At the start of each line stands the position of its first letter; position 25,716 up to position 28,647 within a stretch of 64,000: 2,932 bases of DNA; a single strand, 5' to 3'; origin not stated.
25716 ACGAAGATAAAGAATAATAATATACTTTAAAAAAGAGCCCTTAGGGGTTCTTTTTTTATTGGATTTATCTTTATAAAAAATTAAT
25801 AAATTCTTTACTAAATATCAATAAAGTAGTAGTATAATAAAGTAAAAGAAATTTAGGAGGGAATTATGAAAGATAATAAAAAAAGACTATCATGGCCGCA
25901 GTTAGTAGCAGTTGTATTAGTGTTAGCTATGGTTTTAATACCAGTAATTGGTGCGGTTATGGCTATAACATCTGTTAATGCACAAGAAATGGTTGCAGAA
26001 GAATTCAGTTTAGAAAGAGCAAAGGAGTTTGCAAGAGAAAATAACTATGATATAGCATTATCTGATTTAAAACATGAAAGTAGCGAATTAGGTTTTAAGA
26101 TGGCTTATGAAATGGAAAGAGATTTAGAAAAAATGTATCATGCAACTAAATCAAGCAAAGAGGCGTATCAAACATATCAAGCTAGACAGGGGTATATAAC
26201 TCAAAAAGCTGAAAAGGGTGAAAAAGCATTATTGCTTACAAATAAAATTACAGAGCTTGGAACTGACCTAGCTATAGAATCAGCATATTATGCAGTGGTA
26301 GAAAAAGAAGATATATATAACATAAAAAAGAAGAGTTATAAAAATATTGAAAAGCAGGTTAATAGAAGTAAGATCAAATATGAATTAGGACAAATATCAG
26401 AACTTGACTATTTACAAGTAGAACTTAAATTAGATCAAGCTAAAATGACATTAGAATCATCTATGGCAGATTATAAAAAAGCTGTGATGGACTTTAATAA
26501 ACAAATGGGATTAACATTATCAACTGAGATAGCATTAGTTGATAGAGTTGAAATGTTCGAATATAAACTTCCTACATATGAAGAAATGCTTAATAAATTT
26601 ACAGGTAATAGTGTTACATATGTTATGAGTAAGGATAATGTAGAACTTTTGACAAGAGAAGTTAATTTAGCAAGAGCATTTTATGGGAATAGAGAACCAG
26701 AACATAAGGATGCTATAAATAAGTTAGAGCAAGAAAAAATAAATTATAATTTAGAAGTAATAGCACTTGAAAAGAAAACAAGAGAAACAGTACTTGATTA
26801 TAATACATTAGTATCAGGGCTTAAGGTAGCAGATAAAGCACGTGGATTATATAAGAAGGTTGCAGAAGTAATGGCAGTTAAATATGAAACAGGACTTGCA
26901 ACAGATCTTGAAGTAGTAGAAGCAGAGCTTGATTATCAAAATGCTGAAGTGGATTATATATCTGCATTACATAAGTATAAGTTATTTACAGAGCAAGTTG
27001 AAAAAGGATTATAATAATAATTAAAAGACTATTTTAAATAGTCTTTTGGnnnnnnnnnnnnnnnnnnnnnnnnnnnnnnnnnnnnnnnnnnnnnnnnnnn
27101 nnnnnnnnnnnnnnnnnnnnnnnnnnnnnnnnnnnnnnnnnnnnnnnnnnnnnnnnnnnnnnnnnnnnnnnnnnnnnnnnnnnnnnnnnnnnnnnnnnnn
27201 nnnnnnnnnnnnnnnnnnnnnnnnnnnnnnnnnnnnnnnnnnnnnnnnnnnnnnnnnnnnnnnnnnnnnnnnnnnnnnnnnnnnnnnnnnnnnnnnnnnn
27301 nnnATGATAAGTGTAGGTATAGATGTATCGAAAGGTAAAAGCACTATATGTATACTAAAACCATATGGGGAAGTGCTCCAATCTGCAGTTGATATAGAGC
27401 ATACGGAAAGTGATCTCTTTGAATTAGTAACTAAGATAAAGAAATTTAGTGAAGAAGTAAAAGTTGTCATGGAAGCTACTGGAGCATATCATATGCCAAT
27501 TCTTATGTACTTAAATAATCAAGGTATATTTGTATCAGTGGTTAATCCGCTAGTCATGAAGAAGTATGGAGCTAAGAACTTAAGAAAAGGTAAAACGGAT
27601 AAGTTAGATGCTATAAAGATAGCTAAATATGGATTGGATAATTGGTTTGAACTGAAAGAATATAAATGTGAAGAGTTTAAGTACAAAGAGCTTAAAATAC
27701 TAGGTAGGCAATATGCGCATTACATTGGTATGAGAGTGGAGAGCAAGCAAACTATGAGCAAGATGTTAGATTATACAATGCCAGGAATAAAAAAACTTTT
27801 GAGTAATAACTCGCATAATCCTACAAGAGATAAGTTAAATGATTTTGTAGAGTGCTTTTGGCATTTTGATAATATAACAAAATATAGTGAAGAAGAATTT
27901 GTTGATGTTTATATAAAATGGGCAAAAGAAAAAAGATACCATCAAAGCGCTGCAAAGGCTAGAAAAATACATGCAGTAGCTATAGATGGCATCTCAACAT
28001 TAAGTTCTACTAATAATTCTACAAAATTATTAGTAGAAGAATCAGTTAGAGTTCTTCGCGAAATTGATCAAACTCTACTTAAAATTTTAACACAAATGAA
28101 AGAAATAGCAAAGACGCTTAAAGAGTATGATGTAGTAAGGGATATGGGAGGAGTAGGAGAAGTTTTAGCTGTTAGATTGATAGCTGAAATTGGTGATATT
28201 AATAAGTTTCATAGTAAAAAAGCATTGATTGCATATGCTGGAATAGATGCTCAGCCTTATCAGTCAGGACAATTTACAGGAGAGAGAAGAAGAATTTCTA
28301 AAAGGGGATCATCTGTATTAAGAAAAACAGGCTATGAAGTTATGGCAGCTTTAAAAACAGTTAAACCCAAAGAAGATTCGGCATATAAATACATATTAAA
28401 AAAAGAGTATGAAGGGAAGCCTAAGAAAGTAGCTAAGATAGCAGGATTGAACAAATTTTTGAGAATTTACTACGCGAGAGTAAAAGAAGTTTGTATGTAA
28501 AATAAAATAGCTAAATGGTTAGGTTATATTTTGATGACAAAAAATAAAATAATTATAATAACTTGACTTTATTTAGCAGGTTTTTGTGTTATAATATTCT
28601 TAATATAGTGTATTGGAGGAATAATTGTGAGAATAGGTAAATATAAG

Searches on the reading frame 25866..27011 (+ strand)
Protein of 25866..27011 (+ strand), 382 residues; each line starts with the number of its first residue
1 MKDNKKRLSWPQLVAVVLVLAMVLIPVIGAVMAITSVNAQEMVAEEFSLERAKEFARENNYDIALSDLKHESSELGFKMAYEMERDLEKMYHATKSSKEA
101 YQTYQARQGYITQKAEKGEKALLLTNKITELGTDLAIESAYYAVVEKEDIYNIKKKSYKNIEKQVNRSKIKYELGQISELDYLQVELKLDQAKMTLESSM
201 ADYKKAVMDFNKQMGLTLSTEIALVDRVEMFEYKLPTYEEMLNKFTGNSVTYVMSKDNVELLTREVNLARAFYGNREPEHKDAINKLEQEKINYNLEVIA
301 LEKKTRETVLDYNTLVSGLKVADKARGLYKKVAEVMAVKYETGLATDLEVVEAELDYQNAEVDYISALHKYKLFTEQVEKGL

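Call 47: search_protein_families(library=pfam, proteins=[window:25866-27011:+], max_evalue=0.00001)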
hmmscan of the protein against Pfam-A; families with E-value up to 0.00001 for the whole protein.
window:25866-27011:+ (382 aa): 1 family
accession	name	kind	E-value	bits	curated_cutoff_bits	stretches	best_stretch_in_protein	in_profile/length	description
PF02321.23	OEP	-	2e-18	67.3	22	2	112-215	84-187/187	Outer membrane efflux protein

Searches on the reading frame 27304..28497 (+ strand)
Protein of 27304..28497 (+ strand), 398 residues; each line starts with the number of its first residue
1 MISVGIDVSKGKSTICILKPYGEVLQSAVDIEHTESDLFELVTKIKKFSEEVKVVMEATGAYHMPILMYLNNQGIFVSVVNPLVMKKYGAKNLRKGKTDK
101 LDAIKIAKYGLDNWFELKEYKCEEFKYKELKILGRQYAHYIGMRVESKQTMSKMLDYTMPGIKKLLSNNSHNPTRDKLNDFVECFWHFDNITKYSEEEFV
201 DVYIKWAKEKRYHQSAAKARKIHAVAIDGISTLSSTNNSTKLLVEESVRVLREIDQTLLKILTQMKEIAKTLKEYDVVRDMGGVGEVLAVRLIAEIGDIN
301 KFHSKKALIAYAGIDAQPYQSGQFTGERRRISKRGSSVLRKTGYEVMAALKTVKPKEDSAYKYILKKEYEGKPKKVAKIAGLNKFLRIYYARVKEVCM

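Call 47: search_protein_families(library=pfam, proteins=[window:27304-28497:+], max_evalue=0.00001)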
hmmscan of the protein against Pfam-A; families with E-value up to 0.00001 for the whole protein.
window:27304-28497:+ (398 aa): 2 families
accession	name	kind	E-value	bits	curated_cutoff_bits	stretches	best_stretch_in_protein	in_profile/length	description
PF01548.23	DEDD_Tnp_IS110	-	6.7e-36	123.8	29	1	4-160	1-155/155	Transposase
PF02371.22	Transposase_20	-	4.1e-20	72.4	21.3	1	277-361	3-86/87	Transposase IS116/IS110/IS902 family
